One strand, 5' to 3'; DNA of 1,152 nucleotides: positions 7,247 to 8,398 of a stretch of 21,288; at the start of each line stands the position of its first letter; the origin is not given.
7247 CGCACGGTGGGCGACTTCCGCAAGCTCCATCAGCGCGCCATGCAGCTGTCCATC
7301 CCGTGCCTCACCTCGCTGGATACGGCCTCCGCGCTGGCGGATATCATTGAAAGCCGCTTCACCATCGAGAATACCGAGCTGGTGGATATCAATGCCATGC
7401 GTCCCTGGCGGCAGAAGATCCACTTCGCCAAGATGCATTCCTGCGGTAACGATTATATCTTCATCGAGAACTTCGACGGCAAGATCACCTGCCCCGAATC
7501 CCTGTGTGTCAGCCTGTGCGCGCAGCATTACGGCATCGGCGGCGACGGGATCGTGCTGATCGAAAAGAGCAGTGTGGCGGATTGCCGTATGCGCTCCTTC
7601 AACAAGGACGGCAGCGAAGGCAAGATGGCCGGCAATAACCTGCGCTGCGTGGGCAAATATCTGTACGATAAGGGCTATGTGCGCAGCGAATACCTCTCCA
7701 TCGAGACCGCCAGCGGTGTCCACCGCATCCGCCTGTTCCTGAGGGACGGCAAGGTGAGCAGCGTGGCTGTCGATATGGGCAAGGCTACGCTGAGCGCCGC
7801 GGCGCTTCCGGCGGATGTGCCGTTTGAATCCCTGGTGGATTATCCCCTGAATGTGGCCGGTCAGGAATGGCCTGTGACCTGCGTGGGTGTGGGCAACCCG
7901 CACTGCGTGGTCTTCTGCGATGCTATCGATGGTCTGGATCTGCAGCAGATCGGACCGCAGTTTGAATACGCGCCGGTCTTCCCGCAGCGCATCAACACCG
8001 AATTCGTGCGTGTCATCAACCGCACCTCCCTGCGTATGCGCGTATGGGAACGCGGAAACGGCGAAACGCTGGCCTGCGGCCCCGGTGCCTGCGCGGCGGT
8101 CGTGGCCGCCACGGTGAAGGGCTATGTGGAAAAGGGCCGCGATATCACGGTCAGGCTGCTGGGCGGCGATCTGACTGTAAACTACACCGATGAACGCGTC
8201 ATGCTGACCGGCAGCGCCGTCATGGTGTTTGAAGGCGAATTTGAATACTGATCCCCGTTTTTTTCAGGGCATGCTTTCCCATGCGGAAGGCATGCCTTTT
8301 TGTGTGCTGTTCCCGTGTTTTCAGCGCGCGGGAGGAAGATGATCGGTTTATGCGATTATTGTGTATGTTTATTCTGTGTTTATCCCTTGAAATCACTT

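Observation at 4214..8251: carB reads straight into a full-length dapF-like gene: a 1345-aa CarB-DapF fusion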

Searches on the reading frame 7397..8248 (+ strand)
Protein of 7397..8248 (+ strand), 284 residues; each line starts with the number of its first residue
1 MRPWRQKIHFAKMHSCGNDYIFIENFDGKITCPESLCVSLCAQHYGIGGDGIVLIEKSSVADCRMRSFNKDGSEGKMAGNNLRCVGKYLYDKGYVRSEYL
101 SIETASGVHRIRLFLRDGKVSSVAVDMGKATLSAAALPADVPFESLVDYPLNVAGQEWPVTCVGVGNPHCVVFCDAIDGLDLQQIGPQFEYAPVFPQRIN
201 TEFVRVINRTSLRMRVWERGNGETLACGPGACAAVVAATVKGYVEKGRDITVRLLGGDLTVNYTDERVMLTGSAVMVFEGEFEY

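Call 6: search_protein_families(library=ncbifam, proteins=[window:7397-8248:+])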
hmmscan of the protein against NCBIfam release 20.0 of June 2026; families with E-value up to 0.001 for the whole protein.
window:7397-8248:+ (284 aa): 2 families
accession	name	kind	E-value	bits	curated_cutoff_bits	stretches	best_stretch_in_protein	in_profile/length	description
TIGR00652.1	DapF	equivalog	3.4e-79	266.1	114.65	1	8-282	1-268/270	diaminopimelate epimerase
NF038284.1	bifunc_DapF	exception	2.7e-31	108.8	350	1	31-273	27-253/254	bifunctional diaminopimelate epimerase/glutamate racemase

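Call 9: search_solved_structures(query=window:7397-8248:+, show_alignments=4)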
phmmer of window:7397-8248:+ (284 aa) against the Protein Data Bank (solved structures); distinct sequences matched with E-value up to 0.001: 17.
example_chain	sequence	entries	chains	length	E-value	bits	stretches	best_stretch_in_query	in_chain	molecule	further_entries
9mro_A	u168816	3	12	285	5.7e-67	229.2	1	8-282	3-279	Diaminopimelate epimerase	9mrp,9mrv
2otn_A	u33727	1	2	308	8.8e-67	228.6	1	7-284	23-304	Diaminopimelate epimerase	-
3ejx_A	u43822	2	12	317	1.4e-58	201.7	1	8-280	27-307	Diaminopimelate epimerase, chloroplastic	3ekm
8qzy_A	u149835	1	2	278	2.4e-48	168.1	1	8-282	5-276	Diaminopimelate epimerase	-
5ha4_A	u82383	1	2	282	2.2e-43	151.8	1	8-282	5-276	Diaminopimelate epimerase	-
2q9h_A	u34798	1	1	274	2.8e-43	151.5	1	9-280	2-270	Diaminopimelate epimerase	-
1bwz_A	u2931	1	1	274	3.1e-43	151.3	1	9-280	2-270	PROTEIN (DIAMINOPIMELATE EPIMERASE)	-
1gqz_A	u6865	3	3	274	3.9e-43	151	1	9-280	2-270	DIAMINOPIMELATE EPIMERASE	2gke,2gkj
6d13_A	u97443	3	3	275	5.7e-42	147.2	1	8-280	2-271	Diaminopimelate epimerase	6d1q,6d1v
5ygu_A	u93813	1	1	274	7.6e-42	146.8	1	9-280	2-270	Diaminopimelate epimerase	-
4ijz_A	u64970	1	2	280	8.1e-42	146.7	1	9-280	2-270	Diaminopimelate epimerase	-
2q9j_A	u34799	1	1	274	9.6e-42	146.4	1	9-280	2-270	Diaminopimelate epimerase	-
4ik0_A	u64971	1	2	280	3.5e-41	144.6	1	9-280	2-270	Diaminopimelate epimerase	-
6vck_A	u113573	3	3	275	4.6e-41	144.2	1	8-280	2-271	Diaminopimelate epimerase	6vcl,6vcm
7vdy_A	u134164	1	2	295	6.3e-36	127.4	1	8-282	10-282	O-ureido-serine racemase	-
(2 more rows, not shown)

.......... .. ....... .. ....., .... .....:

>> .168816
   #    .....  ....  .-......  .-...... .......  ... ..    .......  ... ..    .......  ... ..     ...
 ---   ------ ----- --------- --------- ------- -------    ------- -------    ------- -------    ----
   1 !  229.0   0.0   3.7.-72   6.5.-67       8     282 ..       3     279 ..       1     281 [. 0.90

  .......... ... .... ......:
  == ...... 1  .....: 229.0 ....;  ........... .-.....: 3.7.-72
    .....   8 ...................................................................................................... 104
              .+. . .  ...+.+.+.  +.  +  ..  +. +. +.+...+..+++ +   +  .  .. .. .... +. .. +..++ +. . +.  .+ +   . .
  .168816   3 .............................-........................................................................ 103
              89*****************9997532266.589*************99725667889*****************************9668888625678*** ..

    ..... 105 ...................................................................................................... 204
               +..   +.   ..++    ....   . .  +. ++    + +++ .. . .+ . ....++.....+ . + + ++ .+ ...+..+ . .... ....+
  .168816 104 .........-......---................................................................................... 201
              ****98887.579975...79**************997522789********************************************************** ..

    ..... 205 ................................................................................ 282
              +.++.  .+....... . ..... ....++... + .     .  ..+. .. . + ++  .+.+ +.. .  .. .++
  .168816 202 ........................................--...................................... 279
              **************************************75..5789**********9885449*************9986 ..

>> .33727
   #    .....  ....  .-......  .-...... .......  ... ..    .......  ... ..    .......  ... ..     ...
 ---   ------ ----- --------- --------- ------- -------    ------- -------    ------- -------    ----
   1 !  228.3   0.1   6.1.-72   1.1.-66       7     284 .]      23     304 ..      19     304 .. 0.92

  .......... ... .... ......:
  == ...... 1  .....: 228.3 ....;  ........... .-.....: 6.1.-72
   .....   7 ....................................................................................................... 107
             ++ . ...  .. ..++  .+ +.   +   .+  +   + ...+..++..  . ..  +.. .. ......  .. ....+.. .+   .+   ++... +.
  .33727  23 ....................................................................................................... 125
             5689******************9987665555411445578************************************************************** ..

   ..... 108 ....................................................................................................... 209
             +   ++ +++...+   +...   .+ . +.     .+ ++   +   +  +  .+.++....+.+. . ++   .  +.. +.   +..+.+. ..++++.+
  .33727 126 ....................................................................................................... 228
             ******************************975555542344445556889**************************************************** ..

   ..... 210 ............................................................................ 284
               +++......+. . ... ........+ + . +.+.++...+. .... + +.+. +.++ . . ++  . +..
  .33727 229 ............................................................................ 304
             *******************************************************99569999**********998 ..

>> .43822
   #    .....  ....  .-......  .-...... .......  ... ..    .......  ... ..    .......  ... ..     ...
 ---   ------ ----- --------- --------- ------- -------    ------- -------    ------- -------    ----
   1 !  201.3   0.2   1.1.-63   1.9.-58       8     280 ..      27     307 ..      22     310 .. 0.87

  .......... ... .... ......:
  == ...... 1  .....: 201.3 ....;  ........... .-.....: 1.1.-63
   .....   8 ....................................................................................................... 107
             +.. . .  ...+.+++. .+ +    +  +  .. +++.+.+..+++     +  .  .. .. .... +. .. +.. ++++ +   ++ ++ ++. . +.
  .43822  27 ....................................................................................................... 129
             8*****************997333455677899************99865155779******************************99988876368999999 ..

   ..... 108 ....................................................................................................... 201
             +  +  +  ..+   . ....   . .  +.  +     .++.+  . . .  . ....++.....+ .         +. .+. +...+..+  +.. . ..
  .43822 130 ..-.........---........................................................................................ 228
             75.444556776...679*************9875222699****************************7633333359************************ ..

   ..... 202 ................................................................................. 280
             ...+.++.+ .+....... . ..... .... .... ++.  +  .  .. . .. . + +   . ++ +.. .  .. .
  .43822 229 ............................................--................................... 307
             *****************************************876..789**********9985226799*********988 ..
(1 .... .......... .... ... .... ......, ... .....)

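Call 24: search_protein_representatives(protein=window:7397-8248:+)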
Query: 284 residues. Proteins with E-value up to 0.001 (for the whole library): 21340; up to 1e-10: 13517; up to 1e-30: 3243. The best 150 are listed.
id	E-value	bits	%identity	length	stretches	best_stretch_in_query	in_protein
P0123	4.8e-114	396.9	62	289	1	2-284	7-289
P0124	5.9e-99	347.4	54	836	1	1-283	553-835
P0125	7.8e-98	343.7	67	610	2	1-132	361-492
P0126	1.4e-95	336.3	52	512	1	2-284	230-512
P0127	1.7e-93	329.5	52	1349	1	1-283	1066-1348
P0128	1.9e-92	326.0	53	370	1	3-283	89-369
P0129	1.4e-89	316.6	48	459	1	1-282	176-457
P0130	3.5e-84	298.9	52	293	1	8-282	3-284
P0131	8.1e-82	291.1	49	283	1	6-284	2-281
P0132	3.2e-81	289.1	55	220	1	6-224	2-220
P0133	7.6e-81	287.9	48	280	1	7-283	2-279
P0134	4.1e-80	285.5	48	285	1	5-283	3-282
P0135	5.0e-80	285.2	49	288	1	8-282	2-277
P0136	4.2e-79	282.2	47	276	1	9-283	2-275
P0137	7.4e-79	281.4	50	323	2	127-282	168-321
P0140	6.1e-78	278.4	49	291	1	8-283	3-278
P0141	1.2e-77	277.5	49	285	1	7-281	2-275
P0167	9.3e-70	251.5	45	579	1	1-282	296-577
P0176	2.0e-68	247.1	47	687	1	7-283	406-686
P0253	2.0e-62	227.5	38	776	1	7-283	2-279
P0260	5.0e-62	226.2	42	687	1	3-282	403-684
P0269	1.2e-61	225.0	46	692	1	7-282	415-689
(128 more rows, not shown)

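Call 35: search_protein_families(library=pfam, proteins=[P0127, P0124, P0176, P0260, P0269, P0253, P0167, P0123])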
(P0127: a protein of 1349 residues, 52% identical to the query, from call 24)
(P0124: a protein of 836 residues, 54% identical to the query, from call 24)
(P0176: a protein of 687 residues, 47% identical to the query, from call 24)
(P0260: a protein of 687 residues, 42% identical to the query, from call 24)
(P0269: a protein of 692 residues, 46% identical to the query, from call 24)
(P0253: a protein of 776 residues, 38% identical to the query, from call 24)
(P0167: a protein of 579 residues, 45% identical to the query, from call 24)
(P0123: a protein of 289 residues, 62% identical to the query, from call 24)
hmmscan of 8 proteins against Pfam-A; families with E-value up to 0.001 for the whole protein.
P0127 (1349 aa): 12 families
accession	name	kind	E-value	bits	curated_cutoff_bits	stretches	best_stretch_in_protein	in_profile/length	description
PF02786.22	CPSase_L_D2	-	3.5e-115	383.3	19.8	2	128-333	1-210/211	Carbamoyl-phosphate synthase L chain, ATP binding domain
PF25596.1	CPSase_L_D1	-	2.1e-96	318.3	27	2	7-125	2-118/118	Carbamoyl phosphate synthase preATP-grasp domain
PF01678.24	DAP_epimerase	-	3.5e-60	201.9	34.7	2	1227-1341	2-120/121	Diaminopimelate epimerase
PF02787.25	CPSase_L_D3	-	1.2e-23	83.3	26.6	1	425-498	4-79/80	Carbamoyl-phosphate synthetase large chain, oligomerisation domain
PF02142.27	MGS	-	5.1e-19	68.6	24.1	1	950-1037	1-94/94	MGS-like domain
PF07478.18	Dala_Dala_lig_C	-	6.7e-15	55.6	24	2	154-301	27-174/204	D-ala D-ala ligase C-terminus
PF02222.28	ATP-grasp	-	2.6e-11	43.9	27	2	674-838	2-163/179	ATP-grasp domain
PF15632.11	ATPgrasp_Ter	-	4.6e-11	43.1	29.1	1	741-864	3-111/131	ATP-grasp in the biosynthetic pathway with Ter operon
PF02655.19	ATP-grasp_3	-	5.3e-10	40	23.2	1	675-838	11-157/160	ATP-grasp domain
PF01071.24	GARS_A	-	6.2e-09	36.4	27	1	673-837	8-188/194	Phosphoribosylglycinamide synthetase, ATP-grasp (A) domain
PF05544.16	Pro_racemase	-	1.7e-06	27.8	27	1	1117-1226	56-170/325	Proline racemase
PF13549.11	ATP-grasp_5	-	6.8e-05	22.8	27.6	0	134-171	17-57/221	ATP-grasp domain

P0124 (836 aa): 11 families
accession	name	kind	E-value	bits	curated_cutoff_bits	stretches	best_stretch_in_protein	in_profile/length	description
PF01678.24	DAP_epimerase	-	7.4e-64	213.7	34.7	2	714-829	2-121/121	Diaminopimelate epimerase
PF25596.1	CPSase_L_D1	-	2e-47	160.3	27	1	42-153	2-117/118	Carbamoyl phosphate synthase preATP-grasp domain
PF02786.22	CPSase_L_D2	-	3e-35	122.1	19.8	1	157-357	1-209/211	Carbamoyl-phosphate synthase L chain, ATP binding domain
PF02142.27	MGS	-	8.6e-18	64.7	24.1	1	436-524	1-94/94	MGS-like domain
PF15632.11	ATPgrasp_Ter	-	4.6e-08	33.3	29.1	1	231-354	3-111/131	ATP-grasp in the biosynthetic pathway with Ter operon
PF02655.19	ATP-grasp_3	-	9.2e-08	32.8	23.2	1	165-328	11-157/160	ATP-grasp domain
PF07478.18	Dala_Dala_lig_C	-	5.7e-07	29.7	24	1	180-326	24-174/204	D-ala D-ala ligase C-terminus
PF01071.24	GARS_A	-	7.9e-07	29.5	27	1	164-297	9-153/194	Phosphoribosylglycinamide synthetase, ATP-grasp (A) domain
PF02222.28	ATP-grasp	-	9.9e-07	29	27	1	164-328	2-163/179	ATP-grasp domain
PF02567.21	PhzC-PhzF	-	1.2e-05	25.4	27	1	606-831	43-280/281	Phenazine biosynthesis-like protein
PF05544.16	Pro_racemase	-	2.7e-05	23.9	27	1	604-700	56-157/325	Proline racemase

P0176 (687 aa): 3 families
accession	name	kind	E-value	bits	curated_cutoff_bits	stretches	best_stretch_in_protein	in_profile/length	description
PF01678.24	DAP_epimerase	-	2.6e-70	234.5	34.7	2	566-678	2-119/121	Diaminopimelate epimerase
PF02567.21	PhzC-PhzF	-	1.3e-05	25.2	27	1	456-537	47-126/281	Phenazine biosynthesis-like protein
PF05544.16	Pro_racemase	-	0.00019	21.1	27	1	455-529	60-139/325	Proline racemase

P0260 (687 aa): 3 families
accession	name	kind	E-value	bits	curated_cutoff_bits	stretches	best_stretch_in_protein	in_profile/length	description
PF01678.24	DAP_epimerase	-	2e-57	192.9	34.7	2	410-534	1-120/121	Diaminopimelate epimerase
PF00155.27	Aminotran_1_2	-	5.6e-41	141.4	19.7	1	41-388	10-361/361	Aminotransferase class I and II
PF02567.21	PhzC-PhzF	-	9.3e-05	22.5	27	1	458-646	47-234/281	Phenazine biosynthesis-like protein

P0269 (692 aa): 2 families
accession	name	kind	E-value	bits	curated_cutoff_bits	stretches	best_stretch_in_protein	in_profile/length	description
PF01678.24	DAP_epimerase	-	2e-49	167.1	34.7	2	418-543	1-121/121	Diaminopimelate epimerase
PF02786.22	CPSase_L_D2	-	2.4e-13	50.5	19.8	1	122-226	97-210/211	Carbamoyl-phosphate synthase L chain, ATP binding domain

P0253 (776 aa): 4 families
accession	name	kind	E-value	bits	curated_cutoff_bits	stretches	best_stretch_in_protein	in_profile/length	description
PF01678.24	DAP_epimerase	-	1e-50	171.3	34.7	2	5-125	1-118/121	Diaminopimelate epimerase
PF08245.18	Mur_ligase_M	-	7.5e-49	166.8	24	1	395-598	1-200/200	Mur ligase middle domain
PF02875.26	Mur_ligase_C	-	1.1e-32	113.9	28.4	1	619-746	1-127/127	Mur ligase, glutamate ligase domain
PF01225.30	Mur_ligase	-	3e-05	24.7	21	1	316-381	8-93/95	Mur ligase family, catalytic domain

P0167 (579 aa): 4 families
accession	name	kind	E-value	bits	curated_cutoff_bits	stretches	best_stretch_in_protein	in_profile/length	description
PF01678.24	DAP_epimerase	-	2.9e-52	176.3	34.7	2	458-570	2-119/121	Diaminopimelate epimerase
PF02786.22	CPSase_L_D2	-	2.6e-13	50.4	19.8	1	9-98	119-210/211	Carbamoyl-phosphate synthase L chain, ATP binding domain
PF02142.27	MGS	-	8.6e-12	45.5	24.1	1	181-267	2-94/94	MGS-like domain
PF15632.11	ATPgrasp_Ter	-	1.4e-05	25.3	29.1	1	29-95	47-112/131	ATP-grasp in the biosynthetic pathway with Ter operon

P0123 (289 aa): 2 families
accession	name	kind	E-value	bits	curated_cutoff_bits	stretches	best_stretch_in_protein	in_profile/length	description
PF01678.24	DAP_epimerase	-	3.9e-57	192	34.7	2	167-282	2-121/121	Diaminopimelate epimerase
PF05544.16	Pro_racemase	-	0.00011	21.9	27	0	73-131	74-135/325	Proline racemase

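Call 49: find_encoding_contigs(protein=P0123, flank=6000, max_places=3)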
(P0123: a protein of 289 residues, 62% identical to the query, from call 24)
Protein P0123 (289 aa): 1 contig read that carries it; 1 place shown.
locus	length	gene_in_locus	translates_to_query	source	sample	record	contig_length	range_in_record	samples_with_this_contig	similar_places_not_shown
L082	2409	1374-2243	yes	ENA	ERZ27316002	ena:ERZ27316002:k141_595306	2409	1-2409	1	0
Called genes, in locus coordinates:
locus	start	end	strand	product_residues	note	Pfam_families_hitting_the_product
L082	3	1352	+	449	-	?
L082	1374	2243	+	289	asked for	PF01678:DAP_epimerase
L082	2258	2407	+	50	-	?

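Call 50: list_cluster_members(proteins=[P0130, P0131, P0133, P0134, P0135, P0136, P0140, P0141, P0127, P0123])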
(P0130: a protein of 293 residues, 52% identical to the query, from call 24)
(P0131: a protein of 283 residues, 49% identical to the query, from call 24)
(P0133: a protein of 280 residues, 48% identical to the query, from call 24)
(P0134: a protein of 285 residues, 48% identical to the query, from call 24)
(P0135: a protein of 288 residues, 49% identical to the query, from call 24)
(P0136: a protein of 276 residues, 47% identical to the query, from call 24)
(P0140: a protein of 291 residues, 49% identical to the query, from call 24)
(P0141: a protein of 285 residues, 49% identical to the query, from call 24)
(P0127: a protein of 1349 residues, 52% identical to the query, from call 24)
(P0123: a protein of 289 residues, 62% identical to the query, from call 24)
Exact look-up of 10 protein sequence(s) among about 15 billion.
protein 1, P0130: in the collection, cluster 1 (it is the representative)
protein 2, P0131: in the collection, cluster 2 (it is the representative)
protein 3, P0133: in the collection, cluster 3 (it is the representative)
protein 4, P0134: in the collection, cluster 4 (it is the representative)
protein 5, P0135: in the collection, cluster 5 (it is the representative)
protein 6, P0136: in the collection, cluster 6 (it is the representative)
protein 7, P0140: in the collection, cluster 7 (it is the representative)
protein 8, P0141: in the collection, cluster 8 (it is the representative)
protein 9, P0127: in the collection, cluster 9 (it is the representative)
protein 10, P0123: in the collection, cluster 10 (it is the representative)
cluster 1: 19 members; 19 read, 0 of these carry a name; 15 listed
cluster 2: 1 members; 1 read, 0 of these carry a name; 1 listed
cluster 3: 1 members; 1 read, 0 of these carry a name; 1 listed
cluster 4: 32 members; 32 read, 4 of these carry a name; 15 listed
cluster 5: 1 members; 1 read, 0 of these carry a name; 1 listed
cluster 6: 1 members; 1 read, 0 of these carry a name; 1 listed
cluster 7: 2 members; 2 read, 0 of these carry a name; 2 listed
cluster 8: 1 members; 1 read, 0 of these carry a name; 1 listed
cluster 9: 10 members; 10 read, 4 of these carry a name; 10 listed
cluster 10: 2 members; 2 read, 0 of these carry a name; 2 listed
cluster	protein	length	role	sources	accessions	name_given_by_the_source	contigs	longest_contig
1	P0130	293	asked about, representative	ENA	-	-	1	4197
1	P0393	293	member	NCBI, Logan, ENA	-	-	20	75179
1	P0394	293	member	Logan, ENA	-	-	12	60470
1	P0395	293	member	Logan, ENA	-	-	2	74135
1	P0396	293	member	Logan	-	-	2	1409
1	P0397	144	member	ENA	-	-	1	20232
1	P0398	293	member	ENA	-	-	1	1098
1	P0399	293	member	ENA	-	-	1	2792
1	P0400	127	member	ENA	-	-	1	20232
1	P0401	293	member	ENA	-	-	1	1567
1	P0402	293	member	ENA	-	-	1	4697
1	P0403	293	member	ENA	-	-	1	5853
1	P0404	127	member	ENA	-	-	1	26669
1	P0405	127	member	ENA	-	-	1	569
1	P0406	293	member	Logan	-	-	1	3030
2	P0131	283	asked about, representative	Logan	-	-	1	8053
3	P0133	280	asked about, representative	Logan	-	-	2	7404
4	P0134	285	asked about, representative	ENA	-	-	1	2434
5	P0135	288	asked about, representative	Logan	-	-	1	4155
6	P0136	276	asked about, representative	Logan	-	-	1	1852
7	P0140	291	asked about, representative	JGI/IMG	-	-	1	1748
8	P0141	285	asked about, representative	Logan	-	-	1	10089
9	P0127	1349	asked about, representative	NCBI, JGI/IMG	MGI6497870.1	MAG: carbamoyl-phosphate synthase large subunit [Oscillospiraceae bacterium] | carbamoyl-phosphate synthase large subunit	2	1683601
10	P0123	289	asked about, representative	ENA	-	-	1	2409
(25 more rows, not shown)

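Call 56: find_homologous_proteins(query=P0130)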
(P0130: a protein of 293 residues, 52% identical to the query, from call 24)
Query P0130 (293 aa): 8000 proteins with E <= 0.001 among 8000 candidates; the best 120 are listed.
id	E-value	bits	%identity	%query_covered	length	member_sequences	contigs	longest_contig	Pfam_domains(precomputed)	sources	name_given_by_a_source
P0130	1.5e-199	680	100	100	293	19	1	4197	PF01678.25,PF05544.17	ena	-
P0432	3.1e-113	397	64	97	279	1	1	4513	PF01678.25,PF05544.17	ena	-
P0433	4.2e-113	396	64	97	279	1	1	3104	PF01678.25,PF05544.17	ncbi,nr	ncbi:MAG: diaminopimelate epimerase [Oscillospiraceae bacterium]|nr:diaminopimelate epimerase [Oscil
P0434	8.6e-113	395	64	97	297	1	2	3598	PF01678.25,PF05544.17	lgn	-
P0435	2.5e-111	390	60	98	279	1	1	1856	PF01678.25,PF05544.17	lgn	-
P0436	3.8e-111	390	60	98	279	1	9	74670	PF01678.25,PF05544.17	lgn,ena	-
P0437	7.5e-111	389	60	98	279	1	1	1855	PF01678.25,PF05544.17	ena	-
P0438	8.0e-111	389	61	97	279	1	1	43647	PF01678.25,PF05544.17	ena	-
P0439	8.6e-111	389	60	98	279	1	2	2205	PF01678.25,PF05544.17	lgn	-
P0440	9.5e-111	388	60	98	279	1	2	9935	PF01678.25,PF05544.17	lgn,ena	-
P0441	9.8e-111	388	60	98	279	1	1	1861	PF01678.25,PF05544.17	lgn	-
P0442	1.1e-110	388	61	97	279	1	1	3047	PF01678.25,PF05544.17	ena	-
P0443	1.2e-110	388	60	98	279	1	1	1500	PF01678.25,PF05544.17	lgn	-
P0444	1.2e-110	388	60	98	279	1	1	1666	PF01678.25,PF05544.17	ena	-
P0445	1.3e-110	388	60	98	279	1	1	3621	PF01678.25,PF05544.17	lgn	-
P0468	2.5e-110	387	60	98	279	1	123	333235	PF01678.25,PF05544.17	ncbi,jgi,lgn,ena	-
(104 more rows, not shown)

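Call 57: find_encoding_contigs(protein=P0433, flank=3000, max_places=10)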
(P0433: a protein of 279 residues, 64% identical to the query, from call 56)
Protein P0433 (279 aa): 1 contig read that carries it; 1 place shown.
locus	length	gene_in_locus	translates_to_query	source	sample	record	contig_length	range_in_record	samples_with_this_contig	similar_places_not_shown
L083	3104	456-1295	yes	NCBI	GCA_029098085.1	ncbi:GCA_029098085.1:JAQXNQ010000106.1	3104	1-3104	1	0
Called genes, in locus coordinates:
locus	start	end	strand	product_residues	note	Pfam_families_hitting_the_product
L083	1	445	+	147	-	PF00117:GATase, PF07722:Peptidase_C26 (faint)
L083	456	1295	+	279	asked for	PF01678:DAP_epimerase, PF05544:Pro_racemase, PF01678:DAP_epimerase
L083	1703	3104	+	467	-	PF06418:CTP_synth_N, PF00117:GATase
